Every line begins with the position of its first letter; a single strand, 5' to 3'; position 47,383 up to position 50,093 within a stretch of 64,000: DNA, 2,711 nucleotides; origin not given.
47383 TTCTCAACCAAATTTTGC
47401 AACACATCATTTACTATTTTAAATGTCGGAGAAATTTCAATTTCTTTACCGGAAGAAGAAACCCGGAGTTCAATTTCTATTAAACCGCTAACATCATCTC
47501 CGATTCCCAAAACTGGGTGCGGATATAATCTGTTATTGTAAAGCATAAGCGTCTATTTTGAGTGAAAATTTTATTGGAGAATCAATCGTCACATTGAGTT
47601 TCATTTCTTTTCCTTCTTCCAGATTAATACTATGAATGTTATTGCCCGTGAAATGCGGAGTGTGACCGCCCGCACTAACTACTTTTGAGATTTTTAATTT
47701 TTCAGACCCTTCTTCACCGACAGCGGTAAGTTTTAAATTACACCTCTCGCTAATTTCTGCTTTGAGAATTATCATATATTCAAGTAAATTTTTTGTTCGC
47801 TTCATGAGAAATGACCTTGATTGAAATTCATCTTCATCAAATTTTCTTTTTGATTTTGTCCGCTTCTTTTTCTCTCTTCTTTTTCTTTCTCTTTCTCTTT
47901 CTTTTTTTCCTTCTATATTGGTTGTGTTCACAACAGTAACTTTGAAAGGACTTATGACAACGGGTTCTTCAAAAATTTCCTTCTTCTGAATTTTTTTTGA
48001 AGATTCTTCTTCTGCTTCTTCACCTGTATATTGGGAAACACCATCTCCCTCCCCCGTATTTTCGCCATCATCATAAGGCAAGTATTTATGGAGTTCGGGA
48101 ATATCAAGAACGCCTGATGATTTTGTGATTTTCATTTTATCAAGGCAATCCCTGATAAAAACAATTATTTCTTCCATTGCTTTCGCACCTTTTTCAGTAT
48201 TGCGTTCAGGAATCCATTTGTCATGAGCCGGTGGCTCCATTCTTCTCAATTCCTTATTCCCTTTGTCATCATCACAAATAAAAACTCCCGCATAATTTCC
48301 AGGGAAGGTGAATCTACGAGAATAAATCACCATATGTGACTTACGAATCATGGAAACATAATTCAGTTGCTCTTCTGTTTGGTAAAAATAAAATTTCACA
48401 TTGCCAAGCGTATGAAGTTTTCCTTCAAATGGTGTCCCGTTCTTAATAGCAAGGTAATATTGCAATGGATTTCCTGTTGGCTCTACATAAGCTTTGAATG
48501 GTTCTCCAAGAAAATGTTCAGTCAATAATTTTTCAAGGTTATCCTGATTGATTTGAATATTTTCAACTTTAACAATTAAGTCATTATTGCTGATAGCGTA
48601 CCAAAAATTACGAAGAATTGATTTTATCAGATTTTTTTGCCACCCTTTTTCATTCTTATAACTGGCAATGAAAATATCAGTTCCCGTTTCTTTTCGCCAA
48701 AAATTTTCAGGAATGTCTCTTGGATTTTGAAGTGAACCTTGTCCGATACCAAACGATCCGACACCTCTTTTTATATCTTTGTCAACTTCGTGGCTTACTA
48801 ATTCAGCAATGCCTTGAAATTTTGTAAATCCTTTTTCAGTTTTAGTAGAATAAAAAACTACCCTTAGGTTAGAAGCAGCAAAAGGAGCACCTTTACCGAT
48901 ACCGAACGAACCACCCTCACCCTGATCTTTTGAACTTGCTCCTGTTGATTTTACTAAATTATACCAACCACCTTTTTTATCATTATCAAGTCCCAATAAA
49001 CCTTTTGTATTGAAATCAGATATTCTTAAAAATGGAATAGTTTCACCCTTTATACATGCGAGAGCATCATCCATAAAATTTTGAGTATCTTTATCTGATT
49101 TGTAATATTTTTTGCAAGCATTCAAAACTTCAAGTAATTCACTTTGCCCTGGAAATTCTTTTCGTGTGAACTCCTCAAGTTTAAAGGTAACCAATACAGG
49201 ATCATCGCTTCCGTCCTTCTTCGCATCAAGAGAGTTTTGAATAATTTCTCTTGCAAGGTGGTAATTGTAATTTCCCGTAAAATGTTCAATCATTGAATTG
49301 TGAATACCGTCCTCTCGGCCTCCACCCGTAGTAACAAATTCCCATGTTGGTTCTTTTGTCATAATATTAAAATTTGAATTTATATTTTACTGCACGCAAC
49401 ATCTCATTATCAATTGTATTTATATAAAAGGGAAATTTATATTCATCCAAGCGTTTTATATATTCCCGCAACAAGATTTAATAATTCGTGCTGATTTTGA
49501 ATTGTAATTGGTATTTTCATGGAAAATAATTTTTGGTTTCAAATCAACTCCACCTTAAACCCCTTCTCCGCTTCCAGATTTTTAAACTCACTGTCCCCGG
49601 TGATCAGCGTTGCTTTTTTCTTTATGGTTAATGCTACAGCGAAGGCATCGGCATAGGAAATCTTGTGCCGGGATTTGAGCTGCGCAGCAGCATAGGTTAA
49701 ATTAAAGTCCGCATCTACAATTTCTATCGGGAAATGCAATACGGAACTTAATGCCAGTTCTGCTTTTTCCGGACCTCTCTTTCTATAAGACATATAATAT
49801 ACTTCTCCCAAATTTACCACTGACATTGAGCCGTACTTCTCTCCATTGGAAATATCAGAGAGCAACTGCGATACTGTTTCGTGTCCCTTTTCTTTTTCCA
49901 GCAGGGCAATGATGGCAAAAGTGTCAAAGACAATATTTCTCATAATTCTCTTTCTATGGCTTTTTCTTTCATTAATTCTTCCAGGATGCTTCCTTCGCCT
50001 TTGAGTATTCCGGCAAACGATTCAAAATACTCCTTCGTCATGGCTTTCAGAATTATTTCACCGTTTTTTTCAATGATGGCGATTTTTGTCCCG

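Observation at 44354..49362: Candidate undescribed restriction/defence module: Vsr–Dcm convergent with a translationally coupled three-gene operon led by a MORC/MutL-like GHKL ATPase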

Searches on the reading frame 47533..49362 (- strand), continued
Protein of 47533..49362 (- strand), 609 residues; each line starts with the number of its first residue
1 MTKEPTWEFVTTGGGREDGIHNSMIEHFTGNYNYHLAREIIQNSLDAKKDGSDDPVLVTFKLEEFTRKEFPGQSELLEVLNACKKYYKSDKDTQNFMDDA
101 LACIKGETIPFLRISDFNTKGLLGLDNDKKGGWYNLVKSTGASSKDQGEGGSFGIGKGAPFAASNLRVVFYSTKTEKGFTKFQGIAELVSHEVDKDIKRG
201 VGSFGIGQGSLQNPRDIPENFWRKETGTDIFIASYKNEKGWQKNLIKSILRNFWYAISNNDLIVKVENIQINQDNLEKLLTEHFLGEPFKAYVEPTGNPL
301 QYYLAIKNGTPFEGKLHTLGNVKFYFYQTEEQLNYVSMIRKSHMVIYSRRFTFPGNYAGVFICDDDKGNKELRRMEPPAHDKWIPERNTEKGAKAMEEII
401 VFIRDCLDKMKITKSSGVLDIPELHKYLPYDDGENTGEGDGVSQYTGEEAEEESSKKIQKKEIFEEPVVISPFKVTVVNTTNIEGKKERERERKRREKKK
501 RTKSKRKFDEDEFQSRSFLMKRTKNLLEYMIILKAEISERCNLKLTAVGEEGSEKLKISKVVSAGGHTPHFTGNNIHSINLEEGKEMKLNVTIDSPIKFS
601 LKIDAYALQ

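Call 76: search_protein_families(library=pfam, proteins=[L083:2369-3298:-, L083:3283-4476:-, L083:9718-10638:+, L083:4775-5212:+, L083:5212-5607:+, L063:3074-5815:+, L056:8682-9491:-, L056:13598-14656:+, L052:8408-9748:+, L047:4998-5651:+], max_evalue=0.01)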
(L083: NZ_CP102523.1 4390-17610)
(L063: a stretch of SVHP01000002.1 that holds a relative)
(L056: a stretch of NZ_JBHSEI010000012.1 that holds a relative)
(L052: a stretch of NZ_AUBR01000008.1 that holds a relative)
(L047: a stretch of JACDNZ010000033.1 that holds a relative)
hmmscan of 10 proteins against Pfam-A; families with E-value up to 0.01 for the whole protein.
L083:2369-3298:- (309 aa): 2 families
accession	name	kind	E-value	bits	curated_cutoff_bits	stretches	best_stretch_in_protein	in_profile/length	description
PF02086.21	MethyltransfD12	-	7.4e-35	121.3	22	1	11-268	1-243/253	D12 class N6 adenine-specific DNA methyltransferase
PF09432.15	THP2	-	0.0084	16.6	28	0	229-272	59-105/129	Tho complex subunit THP2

L083:3283-4476:- (397 aa): 1 family
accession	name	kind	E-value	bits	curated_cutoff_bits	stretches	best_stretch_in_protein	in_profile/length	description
PF02086.21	MethyltransfD12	-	9.7e-31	107.8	22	1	74-338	1-244/253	D12 class N6 adenine-specific DNA methyltransferase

L083:9718-10638:+ (307 aa): 2 families
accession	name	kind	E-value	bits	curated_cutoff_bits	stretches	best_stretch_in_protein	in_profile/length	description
PF02384.22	N6_Mtase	-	3.8e-84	283.1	20.4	1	1-252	55-310/311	N-6 DNA Methylase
PF07669.17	Eco57I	-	2e-06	28.4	25.3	1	60-162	69-170/171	Eco57I restriction-modification methylase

L083:4775-5212:+ (146 aa): 1 family
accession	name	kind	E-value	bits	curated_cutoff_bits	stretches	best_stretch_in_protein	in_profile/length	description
PF04397.21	LytTR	-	8.7e-14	52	22.6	1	46-141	4-97/98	LytTr DNA-binding domain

L083:5212-5607:+ (132 aa): 1 family
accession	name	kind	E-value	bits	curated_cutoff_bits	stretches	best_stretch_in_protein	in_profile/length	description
PF11457.13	DUF3021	-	0.0004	21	24.7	1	1-118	1-130/130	Protein of unknown function (DUF3021)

L063:3074-5815:+ (914 aa): 0 families

L056:8682-9491:- (269 aa): 0 families

L056:13598-14656:+ (353 aa): 0 families

L052:8408-9748:+ (447 aa): 0 families

L047:4998-5651:+ (218 aa): 3 families
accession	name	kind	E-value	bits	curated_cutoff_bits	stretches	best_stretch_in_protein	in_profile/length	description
PF00730.31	HhH-GPD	-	3.1e-14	53.7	26.2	1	42-161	3-94/108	HhH-GPD superfamily base excision DNA repair protein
PF00633.29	HHH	-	4.5e-07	29.8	24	1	105-133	2-30/30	Helix-hairpin-helix motif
PF10576.14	EndIII_4Fe-2S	-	0.0046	17.6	20.5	1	197-213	1-17/17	Iron-sulfur binding domain of endonuclease III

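Call 77: get_annotated_region(hit=H22, flank=6000)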
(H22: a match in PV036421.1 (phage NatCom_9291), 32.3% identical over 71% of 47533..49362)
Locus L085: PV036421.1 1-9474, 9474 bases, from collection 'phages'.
description: Phage NatCom_9291, complete genome.
organism: phage NatCom_9291 (NCBI taxid 3403542)
taxonomy: Viruses; Duplodnaviria; Heunggongvirae; Uroviricota; Caudoviricetes; Ca. Heliusvirales
host: [Clostridium] innocuum; source: human feces; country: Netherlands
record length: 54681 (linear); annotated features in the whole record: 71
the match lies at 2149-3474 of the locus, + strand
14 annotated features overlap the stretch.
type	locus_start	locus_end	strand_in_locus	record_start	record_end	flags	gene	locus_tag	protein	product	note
CDS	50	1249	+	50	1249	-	-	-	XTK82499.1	integrase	-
CDS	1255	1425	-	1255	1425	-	-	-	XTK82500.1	hypothetical protein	-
CDS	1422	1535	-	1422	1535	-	-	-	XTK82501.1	hypothetical protein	-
CDS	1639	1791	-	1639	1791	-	-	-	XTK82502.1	hypothetical protein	-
CDS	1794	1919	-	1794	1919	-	-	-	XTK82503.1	hypothetical protein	-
CDS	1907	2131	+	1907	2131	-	-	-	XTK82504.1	hypothetical protein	-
CDS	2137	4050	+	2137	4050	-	-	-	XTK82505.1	hypothetical protein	-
CDS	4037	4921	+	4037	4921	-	-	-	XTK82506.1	hypothetical protein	-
CDS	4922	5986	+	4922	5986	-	-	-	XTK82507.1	hypothetical protein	-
CDS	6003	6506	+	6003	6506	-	-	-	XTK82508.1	hypothetical protein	-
CDS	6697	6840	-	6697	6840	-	-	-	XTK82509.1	hypothetical protein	-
CDS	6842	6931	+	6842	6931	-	-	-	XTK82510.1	hypothetical protein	-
CDS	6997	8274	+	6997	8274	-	-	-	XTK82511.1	DNA methyltransferase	-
CDS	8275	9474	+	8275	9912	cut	-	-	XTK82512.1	hypothetical protein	-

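Call 78: get_annotated_region(hit=H7, flank=6000)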
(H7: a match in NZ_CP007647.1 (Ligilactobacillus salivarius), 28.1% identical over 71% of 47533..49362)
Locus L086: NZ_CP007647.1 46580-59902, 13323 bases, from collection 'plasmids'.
description: Ligilactobacillus salivarius strain JCM1046 plasmid pMP1046A, complete sequence
organism: Ligilactobacillus salivarius (NCBI taxid 1624)
taxonomy: Bacteria; Bacillota; Bacilli; Lactobacillales; Lactobacillaceae; Ligilactobacillus; Ligilactobacillus salivarius
host: -; source: swine; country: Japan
typing (MOB-suite, as given by PLSDB): mobilizable; replicon rep_cluster_1685; relaxase MOBP
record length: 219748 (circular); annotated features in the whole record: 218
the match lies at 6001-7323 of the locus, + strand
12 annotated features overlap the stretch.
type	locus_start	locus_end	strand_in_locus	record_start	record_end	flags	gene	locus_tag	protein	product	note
CDS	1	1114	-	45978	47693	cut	-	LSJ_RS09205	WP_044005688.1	hypothetical protein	-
CDS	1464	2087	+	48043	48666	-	-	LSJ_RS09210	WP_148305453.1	hypothetical protein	-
CDS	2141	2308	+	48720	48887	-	-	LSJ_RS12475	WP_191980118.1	hypothetical protein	-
CDS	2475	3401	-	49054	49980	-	-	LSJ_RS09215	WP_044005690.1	site-specific integrase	GO:0015074 - DNA integration [Evidence IEA]; GO:0006310 - DNA recombination [Evidence IEA]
CDS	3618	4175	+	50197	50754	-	-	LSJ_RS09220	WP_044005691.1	restriction endonuclease subunit S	-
CDS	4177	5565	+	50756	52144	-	-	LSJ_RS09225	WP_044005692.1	N-6 DNA methylase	GO:0006306 - DNA methylation [Evidence IEA]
CDS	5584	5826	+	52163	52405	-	-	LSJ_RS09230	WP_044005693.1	hypothetical protein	-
CDS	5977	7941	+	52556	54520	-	-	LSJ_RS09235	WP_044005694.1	hypothetical protein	-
CDS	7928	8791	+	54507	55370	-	-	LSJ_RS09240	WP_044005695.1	hypothetical protein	-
CDS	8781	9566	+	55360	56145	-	-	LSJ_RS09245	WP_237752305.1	DUF6339 family protein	-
CDS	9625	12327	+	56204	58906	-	-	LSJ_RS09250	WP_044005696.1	DNA methyltransferase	-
CDS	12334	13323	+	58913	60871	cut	-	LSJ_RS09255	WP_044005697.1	DEAD/DEAH box helicase family protein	-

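Call 79: get_annotated_region(hit=H3, flank=6000)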
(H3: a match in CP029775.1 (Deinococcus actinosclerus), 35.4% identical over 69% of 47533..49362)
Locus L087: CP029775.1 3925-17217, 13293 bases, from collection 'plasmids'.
description: Deinococcus actinosclerus strain SJTR plasmid unnamed1, complete sequence
organism: Deinococcus actinosclerus (NCBI taxid 1768108)
taxonomy: Bacteria; Deinococcota; Deinococci; Deinococcales; Deinococcaceae; Deinococcus; Deinococcus actinosclerus
host: -; source: mixed culture,wastewater; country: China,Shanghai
typing (MOB-suite, as given by PLSDB): non-mobilizable
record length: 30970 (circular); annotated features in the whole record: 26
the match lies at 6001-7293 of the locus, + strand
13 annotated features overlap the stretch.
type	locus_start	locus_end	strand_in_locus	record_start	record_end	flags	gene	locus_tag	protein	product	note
CDS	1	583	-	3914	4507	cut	-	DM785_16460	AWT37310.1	hypothetical protein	-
CDS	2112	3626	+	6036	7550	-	-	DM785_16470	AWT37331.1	DNA cytosine methyltransferase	-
CDS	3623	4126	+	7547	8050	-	-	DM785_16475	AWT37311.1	very short patch repair endonuclease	-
CDS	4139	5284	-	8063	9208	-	-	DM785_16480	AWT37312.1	hypothetical protein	-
CDS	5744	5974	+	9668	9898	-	-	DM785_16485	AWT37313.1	hypothetical protein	-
CDS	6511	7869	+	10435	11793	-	-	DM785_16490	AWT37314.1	hypothetical protein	-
CDS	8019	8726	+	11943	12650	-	-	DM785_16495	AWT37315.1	hypothetical protein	-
CDS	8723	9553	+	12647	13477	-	-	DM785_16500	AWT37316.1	hypothetical protein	-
CDS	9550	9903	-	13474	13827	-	-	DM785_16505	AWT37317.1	hypothetical protein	-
CDS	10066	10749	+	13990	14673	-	-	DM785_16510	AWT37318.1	hypothetical protein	-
CDS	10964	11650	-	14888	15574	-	-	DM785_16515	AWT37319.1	resolvase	-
CDS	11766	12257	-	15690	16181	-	-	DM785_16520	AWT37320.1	hypothetical protein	-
CDS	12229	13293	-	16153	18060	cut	-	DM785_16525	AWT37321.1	hypothetical protein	-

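Call 80: search_protein_families(library=pfam, proteins=[L084:5725-5952:+, L085:1907-2128:+, L086:5584-5823:+, L087:5744-5971:+, L085:4922-5983:+, L085:6997-8271:+, L086:9625-12324:+, L087:4139-5281:-, L085:6003-6503:+], max_evalue=0.01)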
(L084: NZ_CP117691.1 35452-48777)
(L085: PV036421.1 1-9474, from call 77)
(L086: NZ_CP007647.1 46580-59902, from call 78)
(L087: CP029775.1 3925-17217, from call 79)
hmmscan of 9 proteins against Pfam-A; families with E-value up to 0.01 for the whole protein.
L084:5725-5952:+ (76 aa): 0 families

L085:1907-2128:+ (74 aa): 2 families
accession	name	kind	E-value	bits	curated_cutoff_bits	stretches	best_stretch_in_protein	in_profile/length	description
PF02324.22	Glyco_hydro_70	-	0.0065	15.1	24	1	8-64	304-360/831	Glycosyl hydrolase family 70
PF10046.14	BLOC1_2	-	0.0076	17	33.4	1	7-65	5-61/96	Biogenesis of lysosome-related organelles complex-1 subunit 2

L086:5584-5823:+ (80 aa): 0 families

L087:5744-5971:+ (76 aa): 0 families

L085:4922-5983:+ (354 aa): 1 family
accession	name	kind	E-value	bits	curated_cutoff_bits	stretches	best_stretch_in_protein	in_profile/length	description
PF19866.4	DUF6339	-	1.4e-52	178.4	23.2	1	67-245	2-173/175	Family of unknown function (DUF6339)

L085:6997-8271:+ (425 aa): 3 families
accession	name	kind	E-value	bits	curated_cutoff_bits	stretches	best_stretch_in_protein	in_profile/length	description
PF00145.23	DNA_methylase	-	6.4e-85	285.9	22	1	90-417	2-323/324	C-5 cytosine-specific DNA methylase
PF13443.12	HTH_26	-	6.6e-11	42.7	22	1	8-59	2-55/63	Cro/C1-type HTH DNA-binding domain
PF01381.28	HTH_3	-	0.0011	19.4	23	1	13-59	6-53/55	Helix-turn-helix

L086:9625-12324:+ (900 aa): 7 families
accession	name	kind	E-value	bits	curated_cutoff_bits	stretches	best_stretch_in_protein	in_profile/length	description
PF20473.4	MmeI_Mtase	-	5e-99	331.1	27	1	318-578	1-258/259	MmeI, DNA-methyltransferase domain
PF20466.3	MmeI_TRD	-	4.8e-68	229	27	1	597-812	3-207/207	MmeI, target recognition domain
PF20465.4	MmeI_hel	-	5.2e-25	88.4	27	1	166-242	1-75/75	MmeI, helicase spacer domain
PF20464.3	MmeI_N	-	1.7e-22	81.1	27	1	3-159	3-181/181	MmeI, N-terminal domain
PF20467.3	MmeI_C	-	3.4e-16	59.7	27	1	815-897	4-80/83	MmeI, C-terminal domain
PF07669.17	Eco57I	-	5.5e-10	40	25.3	1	386-528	2-147/171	Eco57I restriction-modification methylase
PF02384.22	N6_Mtase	-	6.1e-07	29.5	20.4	1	330-583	40-248/311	N-6 DNA Methylase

L087:4139-5281:- (380 aa): 1 family
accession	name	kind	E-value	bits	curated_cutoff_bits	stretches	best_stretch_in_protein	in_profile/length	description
PF13020.12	NOV_C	-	1.2e-09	38.5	22.1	1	238-326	2-87/91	Protein NO VEIN, C-terminal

L085:6003-6503:+ (167 aa): 0 families

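Call 104: search_protein_families(library=pfam, proteins=[L056:9986-10800:+, L063:6164-6980:+, L066:9728-10600:+, L070:9965-10780:+, L073:9929-10750:+, L083:5953-6770:+, L084:5989-6800:+, L048:9818-10429:+, L052:9992-10800:+, L042:9817-10630:+], max_evalue=10)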
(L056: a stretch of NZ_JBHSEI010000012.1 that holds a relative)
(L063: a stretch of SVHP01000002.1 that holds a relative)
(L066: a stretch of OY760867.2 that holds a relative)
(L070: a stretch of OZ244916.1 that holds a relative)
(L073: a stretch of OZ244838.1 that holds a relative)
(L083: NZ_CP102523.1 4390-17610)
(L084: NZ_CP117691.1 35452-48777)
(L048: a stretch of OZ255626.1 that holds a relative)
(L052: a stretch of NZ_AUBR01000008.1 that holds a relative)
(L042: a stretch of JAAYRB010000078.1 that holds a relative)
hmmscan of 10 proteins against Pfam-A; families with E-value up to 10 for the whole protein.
L056:9986-10800:+ (271 aa): 0 families

L063:6164-6980:+ (272 aa): 1 family
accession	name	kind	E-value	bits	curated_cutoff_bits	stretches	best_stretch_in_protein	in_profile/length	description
PF01941.24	AdoMet_Synthase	-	0.011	15.1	27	1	194-265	152-220/395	S-adenosylmethionine synthetase (AdoMet synthetase)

L066:9728-10600:+ (291 aa): 0 families

L070:9965-10780:+ (272 aa): 0 families

L073:9929-10750:+ (274 aa): 2 families
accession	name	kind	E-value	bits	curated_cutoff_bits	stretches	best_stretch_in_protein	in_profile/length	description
PF00401.25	ATP-synt_DE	-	0.019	15.5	24.6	1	112-131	4-23/47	ATP synthase, Delta/Epsilon chain, long alpha-helix domain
PF18478.7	PIN_10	-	0.089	13.3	26.2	1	112-161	6-55/84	PIN like domain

L083:5953-6770:+ (272 aa): 2 families
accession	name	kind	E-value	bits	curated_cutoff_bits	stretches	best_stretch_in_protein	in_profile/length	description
PF13589.12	HATPase_c_3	-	0.049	14.1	25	1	124-172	38-88/137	Histidine kinase-, DNA gyrase B-, and HSP90-like ATPase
PF10163.14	EnY2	-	0.11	13.3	27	1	76-105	46-75/83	Transcription factor e(y)2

L084:5989-6800:+ (270 aa): 0 families

L048:9818-10429:+ (203 aa): 0 families

L052:9992-10800:+ (269 aa): 0 families

L042:9817-10630:+ (271 aa): 1 family
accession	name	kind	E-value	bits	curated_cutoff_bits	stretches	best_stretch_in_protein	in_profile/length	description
PF13589.12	HATPase_c_3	-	0.05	14.1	25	0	36-59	9-28/137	Histidine kinase-, DNA gyrase B-, and HSP90-like ATPase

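Call 106: find_related_loci(query=A1, collection=viral_contigs, flank=6000)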
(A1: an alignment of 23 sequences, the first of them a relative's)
Query A1 (609 aa) in viral_contigs; peptide patterns used: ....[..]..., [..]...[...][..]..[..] (x = any residue, [..] = any of these).
39 stretches matched a pattern; 2 encode a relative of the query (tblastn E <= 1e-3); 2 distinct loci.
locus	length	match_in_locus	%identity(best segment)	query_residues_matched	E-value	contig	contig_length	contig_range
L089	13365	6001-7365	34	7-475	3e-82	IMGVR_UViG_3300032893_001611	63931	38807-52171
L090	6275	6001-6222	35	7-83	1e-8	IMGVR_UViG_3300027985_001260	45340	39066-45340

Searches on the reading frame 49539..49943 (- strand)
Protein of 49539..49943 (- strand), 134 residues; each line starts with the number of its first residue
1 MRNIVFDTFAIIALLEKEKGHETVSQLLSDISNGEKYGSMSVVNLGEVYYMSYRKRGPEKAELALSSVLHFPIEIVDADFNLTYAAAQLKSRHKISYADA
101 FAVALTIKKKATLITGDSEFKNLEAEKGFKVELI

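Call 3: search_protein_families(library=pfam, proteins=[window:49539-49943:-], max_evalue=0.1)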
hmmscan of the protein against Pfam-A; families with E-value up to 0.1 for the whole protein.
window:49539-49943:- (134 aa): 4 families
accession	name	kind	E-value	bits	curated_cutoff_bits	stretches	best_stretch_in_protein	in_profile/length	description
PF01850.27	PIN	-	7.9e-18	65.7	23.6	1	4-124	1-118/120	PIN domain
PF13470.12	PIN_3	-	0.025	15.8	27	1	4-117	2-113/115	PIN domain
PF14367.12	DUF4411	-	0.044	14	23.5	1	89-123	95-128/159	Domain of unknown function (DUF4411)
PF18480.7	DUF5615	-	0.091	13.1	23.8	0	72-134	10-72/110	Domain of unknown function (DUF5615)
